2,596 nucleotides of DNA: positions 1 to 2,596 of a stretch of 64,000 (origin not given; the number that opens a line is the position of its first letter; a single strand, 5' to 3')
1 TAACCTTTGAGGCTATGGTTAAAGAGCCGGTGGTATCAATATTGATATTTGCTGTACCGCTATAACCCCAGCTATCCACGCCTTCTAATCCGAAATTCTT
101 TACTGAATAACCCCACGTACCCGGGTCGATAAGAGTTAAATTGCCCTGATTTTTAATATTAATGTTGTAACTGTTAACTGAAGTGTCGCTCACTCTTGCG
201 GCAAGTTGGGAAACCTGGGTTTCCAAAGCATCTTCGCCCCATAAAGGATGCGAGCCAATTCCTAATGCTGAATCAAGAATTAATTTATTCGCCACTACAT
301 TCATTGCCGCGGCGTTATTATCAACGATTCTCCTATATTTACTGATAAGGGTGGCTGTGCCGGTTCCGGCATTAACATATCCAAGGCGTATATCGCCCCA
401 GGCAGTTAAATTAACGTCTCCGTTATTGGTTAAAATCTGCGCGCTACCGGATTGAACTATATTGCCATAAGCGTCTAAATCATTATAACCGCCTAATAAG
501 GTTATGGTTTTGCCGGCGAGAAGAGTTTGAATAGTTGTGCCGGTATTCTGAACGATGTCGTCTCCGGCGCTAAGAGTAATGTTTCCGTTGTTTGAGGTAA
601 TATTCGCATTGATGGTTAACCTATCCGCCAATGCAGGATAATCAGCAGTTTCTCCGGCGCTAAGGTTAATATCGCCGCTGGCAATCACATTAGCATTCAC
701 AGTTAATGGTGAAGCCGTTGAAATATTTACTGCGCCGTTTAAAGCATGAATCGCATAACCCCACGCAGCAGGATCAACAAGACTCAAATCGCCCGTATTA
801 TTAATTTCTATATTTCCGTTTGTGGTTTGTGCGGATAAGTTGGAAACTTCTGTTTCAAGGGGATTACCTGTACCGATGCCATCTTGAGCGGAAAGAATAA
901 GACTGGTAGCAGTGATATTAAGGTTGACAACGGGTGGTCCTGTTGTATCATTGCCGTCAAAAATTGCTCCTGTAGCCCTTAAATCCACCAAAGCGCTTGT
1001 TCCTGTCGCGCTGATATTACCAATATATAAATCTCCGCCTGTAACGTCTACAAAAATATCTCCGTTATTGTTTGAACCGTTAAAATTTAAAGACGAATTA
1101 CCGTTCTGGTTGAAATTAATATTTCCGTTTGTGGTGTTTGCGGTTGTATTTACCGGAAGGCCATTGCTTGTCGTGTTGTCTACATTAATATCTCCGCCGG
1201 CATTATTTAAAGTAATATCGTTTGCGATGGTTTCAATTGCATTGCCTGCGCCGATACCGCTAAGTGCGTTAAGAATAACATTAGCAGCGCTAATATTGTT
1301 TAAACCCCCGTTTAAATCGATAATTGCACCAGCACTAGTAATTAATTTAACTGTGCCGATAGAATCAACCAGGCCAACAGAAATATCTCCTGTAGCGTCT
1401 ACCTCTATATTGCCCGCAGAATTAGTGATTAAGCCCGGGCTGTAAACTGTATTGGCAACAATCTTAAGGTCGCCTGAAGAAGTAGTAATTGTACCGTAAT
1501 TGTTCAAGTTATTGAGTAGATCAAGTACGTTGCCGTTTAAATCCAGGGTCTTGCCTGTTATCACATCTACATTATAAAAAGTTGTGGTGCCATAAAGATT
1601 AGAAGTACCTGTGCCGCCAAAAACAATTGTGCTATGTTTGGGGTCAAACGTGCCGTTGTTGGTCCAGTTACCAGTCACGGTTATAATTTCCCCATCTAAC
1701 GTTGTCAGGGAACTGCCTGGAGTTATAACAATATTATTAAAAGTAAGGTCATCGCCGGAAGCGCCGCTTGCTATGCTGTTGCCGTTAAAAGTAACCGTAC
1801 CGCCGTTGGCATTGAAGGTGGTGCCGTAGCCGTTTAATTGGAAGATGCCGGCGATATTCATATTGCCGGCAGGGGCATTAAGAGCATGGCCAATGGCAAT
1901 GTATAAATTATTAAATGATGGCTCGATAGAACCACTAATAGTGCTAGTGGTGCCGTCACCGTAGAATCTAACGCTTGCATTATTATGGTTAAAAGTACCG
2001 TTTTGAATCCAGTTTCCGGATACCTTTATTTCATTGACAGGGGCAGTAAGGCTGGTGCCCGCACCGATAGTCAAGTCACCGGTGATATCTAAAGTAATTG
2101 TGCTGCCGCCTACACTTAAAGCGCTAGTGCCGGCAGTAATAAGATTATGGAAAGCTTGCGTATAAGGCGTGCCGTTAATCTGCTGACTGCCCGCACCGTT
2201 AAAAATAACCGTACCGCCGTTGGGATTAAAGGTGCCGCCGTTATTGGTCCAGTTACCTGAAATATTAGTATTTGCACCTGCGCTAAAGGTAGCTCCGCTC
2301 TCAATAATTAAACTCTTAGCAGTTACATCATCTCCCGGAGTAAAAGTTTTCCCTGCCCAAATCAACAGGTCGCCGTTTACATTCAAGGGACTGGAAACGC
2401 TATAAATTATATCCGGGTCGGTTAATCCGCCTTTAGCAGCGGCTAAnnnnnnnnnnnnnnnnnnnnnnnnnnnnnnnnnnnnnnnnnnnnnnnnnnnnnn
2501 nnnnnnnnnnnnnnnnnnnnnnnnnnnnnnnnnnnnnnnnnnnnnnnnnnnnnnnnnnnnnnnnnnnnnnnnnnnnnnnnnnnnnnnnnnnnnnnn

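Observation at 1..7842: Two-partner secretion locus with a giant (over 1940 aa in window, truncated) FHA-like TpsA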

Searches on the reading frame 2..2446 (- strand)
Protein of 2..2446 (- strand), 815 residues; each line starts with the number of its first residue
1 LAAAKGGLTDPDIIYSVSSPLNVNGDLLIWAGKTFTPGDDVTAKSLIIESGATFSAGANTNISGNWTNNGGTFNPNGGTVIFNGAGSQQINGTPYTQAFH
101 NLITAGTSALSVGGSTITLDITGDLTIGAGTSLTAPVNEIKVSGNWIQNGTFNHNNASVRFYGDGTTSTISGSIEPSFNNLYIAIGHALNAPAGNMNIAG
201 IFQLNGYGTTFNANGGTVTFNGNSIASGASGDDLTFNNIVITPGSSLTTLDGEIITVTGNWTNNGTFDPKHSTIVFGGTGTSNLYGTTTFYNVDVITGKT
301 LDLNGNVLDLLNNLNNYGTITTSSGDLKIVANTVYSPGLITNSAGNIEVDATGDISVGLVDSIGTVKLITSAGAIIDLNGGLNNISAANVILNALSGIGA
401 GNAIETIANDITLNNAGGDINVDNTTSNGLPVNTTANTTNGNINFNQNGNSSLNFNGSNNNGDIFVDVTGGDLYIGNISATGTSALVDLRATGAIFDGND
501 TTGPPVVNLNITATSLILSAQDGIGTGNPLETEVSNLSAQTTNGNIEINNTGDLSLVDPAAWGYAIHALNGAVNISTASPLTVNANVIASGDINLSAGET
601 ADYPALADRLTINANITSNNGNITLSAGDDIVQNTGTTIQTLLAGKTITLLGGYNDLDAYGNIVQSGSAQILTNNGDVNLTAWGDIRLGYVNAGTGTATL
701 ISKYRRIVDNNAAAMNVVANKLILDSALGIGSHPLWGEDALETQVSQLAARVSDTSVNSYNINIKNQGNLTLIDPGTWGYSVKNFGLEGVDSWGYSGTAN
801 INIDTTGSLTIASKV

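Call 73: predict_structure(alignment_id=A2)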
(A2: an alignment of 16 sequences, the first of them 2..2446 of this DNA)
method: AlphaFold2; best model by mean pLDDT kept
length: 815 residues; sequences in the alignment: 16
mean_pLDDT: 79.0   pTM: 0.69
mean pLDDT of the five models: 79.0, 79.0, 78.3, 77.8, 74.1
residues with pLDDT >= 90: 258; 70-90: 328; 50-70: 203; < 50: 26
segments of 3 or more residues with pLDDT < 50: 1-13, 501-506
pLDDT, mean of each block of 10 residues (from residue 1): 39 53 74 71 74 70 69 65 57 54 55 58 69 62 69 65 64 65 70 72 65 74 58 69 72 72 73 73 68 73 69 77 80 81 86 88 88 87 87 88 86 85 73 71 80 75 87 87 88 86 56 95 92 96 96 93 95 94 98 88 66 98 96 98 98 83 94 98 95 98 93 92 94 75 97 75 95 93 74 64 96 93
secondary structure, 60 per line:
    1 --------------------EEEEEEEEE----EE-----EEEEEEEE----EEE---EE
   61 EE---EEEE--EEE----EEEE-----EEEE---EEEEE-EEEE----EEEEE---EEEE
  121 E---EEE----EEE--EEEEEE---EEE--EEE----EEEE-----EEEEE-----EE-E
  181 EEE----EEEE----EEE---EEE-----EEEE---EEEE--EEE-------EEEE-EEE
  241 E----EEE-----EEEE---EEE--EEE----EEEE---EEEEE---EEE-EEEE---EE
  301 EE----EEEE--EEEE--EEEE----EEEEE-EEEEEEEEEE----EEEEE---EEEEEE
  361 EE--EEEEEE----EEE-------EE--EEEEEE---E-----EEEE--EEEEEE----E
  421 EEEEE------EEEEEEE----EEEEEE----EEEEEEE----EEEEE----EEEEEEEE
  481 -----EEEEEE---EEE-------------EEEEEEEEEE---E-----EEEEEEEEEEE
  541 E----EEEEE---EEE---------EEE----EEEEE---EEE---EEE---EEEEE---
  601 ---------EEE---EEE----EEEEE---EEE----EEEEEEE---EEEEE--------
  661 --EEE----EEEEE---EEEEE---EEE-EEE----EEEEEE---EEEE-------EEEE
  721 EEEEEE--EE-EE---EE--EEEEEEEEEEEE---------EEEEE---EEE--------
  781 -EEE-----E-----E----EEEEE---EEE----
elements in order (helices of 4 or more, strands of 3 or more residues): E21-29 E41-48 E53-55 E59-62 E66-69 E72-74 E79-82 E88-91 E95-99 E101-104 E109-113 E117-121 E125-127 E132-134 E137-142 E146-148 E151-153 E158-161 E167-171 E180-183 E188-191 E196-198 E202-204 E210-213 E217-220 E223-225 E233-236 E238-241 E246-248 E254-257 E261-263 E266-268 E273-276 E280-284 E288-290 E292-295 E299-302 E307-310 E313-316 E319-322 E327-331 E333-342 E347-351 E355-362 E365-370 E375-377 E389-394 E404-407 E410-415 E420-425 E432-438 E443-448 E453-459 E464-468 E473-480 E486-491 E495-497 E511-520 E530-541 E546-550 E554-556 E566-568 E573-577 E581-583 E587-589 E593-597 E610-612 E616-618 E623-627 E631-633 E638-644 E648-652 E663-665 E670-674 E678-682 E686-688 E690-692 E697-702 E706-709 E717-726 E741-752 E762-766 E770-772 E782-784 E801-805 E809-811

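Call 75: fold_search(model_id=the predicted structure, library=pdb)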
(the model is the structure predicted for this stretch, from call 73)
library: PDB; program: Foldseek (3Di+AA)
matches with E <= 10: 16; with E <= 0.001: 0
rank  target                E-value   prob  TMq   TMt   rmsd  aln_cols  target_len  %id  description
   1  8vbb_A                1.1e+00  0.10  0.28  0.24  15.9      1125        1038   14  The secreted adhesin EtpA of Enterotoxigenic Escherichia coli in complex with the mouse mAb 1G05 (released 2024-09-04)
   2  5j44_A                1.3e+00  0.03  0.13  0.12  20.5       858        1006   10  Crystal structure of the Secreted Extracellular protein A (SepA) from Shigella flexneri (released 2017-04-12)
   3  4i84_A                1.5e+00  0.08  0.12  0.24  12.9       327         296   11  The crystal structure of the Haemophilus influenzae HxuA secretion domain involved in the two-partner secretion pathwa (released 2013-11-13)
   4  3sze                  2.6e+00  0.03  0.14  0.12  23.9       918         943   10  Crystal structure of the passenger domain of the E. coli autotransporter EspP (released 2011-10-12)
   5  6n2c_B                3.6e+00  0.01  0.07  0.11  35.3       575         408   11  The Crystal Structure of Caldicellulosiruptor hydrothermalis Tapirin C-terminal domain (released 2018-12-19)
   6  4om9                  4.7e+00  0.01  0.11  0.11  19.1       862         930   11  X-Ray Crystal Structure of the passenger domain of Plasmid encoded toxin, an Autrotansporter Enterotoxin from enteroaggr (released 2014-03-12)
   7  5gkd_A                5.1e+00  0.02  0.15  0.17  34.6       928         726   11  Structure of PL6 family alginate lyase AlyGC (released 2017-02-08)
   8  8cpk_B                5.1e+00  0.01  0.09  0.16  19.1       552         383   13  Crystal structure of EtpA secretion domain from Enterotoxigenic Escherichia coli (released 2024-01-10)
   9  4i84_B                5.6e+00  0.02  0.09  0.20  13.9       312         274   15  The crystal structure of the Haemophilus influenzae HxuA secretion domain involved in the two-partner secretion pathwa (released 2013-11-13)
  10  4xkv                  5.6e+00  0.01  0.08  0.09  18.4       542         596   12  Tailspike protein mutant D339N of E. coli bacteriophage HK620 (released 2016-01-20)
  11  9mne_B                6.5e+00  0.01  0.13  0.12  19.9       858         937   11  Crystal structure of enteropathogenic Escherichia coli EspC (released 2025-10-29)
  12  6n2b_B                7.4e+00  0.01  0.07  0.15  32.8       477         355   12  The Crystal Structure of Caldicellulosiruptor kristjanssonii Tapirin C-terminal domain (released 2018-12-19)
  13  5ke1_B                9.3e+00  0.01  0.07  0.15  14.4       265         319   13  Structure of a C-terminal fragment of the IcsA/VirG passenger-domain (released 2017-03-15)
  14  8cpk_A                9.3e+00  0.01  0.09  0.16  19.9       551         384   13  Crystal structure of EtpA secretion domain from Enterotoxigenic Escherichia coli (released 2024-01-10)
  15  8bwk_C                9.3e+00  0.01  0.13  0.14  31.8       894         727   11  Metagenomic derived PL6 alginate lyase (released 2023-12-20)
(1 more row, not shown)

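Call 76: search_protein_representatives(protein=window:2-2446:-)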
Query: 815 residues. Proteins with E-value up to 0.001 (for the whole library): 835; up to 1e-10: 325; up to 1e-30: 64. The best 150 are listed.
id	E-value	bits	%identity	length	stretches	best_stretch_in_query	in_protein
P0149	2.8e-222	756.9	40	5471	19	384-732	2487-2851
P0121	5.0e-133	461.8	54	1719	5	548-813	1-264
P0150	6.4e-105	368.9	41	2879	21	48-130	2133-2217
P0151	3.7e-102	359.7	40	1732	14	49-192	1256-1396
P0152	3.5e-90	320.1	35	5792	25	52-281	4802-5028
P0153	4.0e-89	316.6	36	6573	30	17-297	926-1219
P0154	3.9e-85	303.4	35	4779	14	508-732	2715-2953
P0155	9.0e-83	295.6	36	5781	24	26-281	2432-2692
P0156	1.1e-81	292.0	35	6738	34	10-349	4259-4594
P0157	1.5e-73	265.1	35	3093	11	482-743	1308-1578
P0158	1.3e-67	245.4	42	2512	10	45-137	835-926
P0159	1.4e-66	242.0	37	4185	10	510-733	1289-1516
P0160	5.4e-65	236.8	37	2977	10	138-295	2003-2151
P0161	3.4e-61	224.2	40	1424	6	569-732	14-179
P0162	1.9e-59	218.5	40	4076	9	129-337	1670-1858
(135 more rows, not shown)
